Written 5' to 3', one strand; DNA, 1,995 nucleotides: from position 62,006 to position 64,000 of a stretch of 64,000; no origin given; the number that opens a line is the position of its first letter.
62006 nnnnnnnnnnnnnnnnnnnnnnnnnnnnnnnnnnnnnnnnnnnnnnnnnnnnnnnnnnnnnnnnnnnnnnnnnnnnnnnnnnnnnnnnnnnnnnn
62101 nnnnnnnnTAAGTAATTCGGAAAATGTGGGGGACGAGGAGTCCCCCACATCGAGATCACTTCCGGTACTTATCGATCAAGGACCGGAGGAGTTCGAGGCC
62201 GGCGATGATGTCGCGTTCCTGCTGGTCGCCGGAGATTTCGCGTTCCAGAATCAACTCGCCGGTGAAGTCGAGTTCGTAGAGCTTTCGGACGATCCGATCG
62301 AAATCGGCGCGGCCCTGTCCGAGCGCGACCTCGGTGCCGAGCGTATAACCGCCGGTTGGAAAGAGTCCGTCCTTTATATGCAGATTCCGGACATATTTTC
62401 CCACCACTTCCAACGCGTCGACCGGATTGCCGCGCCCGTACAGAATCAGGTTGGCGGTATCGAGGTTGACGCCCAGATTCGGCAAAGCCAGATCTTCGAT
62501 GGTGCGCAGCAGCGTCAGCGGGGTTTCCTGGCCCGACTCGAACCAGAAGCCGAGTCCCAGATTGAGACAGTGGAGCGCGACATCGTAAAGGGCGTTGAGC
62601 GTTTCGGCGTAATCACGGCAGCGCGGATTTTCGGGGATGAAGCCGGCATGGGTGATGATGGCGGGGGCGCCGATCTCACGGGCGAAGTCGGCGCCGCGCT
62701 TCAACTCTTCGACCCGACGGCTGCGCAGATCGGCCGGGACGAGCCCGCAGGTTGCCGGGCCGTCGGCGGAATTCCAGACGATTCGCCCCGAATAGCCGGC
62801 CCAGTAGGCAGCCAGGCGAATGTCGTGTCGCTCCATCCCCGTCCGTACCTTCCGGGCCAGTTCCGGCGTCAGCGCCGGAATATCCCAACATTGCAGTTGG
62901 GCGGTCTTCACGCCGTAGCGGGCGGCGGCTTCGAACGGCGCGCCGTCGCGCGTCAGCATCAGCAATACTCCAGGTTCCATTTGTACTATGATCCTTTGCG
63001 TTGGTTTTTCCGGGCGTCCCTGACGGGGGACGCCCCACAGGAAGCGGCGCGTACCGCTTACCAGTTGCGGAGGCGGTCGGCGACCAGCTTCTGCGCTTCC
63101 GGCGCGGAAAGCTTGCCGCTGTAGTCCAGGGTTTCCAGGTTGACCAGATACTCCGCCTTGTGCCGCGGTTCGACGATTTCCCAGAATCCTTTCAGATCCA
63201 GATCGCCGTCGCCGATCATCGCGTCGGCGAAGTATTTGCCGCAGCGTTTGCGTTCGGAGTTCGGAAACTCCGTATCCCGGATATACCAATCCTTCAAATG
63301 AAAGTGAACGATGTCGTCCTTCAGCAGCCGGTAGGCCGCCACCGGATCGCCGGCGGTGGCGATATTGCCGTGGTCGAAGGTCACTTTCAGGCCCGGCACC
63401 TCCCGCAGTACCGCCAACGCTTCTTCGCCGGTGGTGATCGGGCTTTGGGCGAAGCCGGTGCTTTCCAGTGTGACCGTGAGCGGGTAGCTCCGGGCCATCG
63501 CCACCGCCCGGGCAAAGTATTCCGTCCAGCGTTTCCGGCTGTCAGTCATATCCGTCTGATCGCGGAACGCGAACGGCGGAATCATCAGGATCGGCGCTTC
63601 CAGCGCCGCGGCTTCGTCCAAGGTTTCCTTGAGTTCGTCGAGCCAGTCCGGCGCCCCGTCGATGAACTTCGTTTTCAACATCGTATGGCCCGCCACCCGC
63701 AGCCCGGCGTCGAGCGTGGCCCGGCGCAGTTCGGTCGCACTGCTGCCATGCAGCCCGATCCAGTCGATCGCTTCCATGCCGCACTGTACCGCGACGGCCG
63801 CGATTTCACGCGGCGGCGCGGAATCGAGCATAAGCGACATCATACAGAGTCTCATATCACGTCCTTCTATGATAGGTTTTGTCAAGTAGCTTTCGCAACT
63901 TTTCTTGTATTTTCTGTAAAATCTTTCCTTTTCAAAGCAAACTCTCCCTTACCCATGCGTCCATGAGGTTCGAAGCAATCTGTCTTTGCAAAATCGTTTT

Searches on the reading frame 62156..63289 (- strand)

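Call 78: search_protein_families(library=pfam, proteins=[window:62156-63289:-], max_evalue=0.0001)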
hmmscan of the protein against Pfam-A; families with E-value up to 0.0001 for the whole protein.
window:62156-63289:- (377 aa): 1 family
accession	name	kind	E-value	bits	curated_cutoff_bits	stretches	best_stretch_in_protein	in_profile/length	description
PF01261.30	AP_endonuc_2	-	6.6e-28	98.5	31.1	1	119-370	1-248/249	Xylose isomerase-like TIM barrel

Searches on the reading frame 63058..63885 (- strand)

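Call 78: search_protein_families(library=pfam, proteins=[window:63058-63885:-], max_evalue=0.0001)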
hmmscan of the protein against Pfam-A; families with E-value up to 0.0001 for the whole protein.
window:63058-63885:- (275 aa): 1 family
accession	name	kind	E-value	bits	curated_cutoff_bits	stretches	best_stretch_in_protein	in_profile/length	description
PF01261.30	AP_endonuc_2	-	4.4e-21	76.1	31.1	1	32-260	4-234/249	Xylose isomerase-like TIM barrel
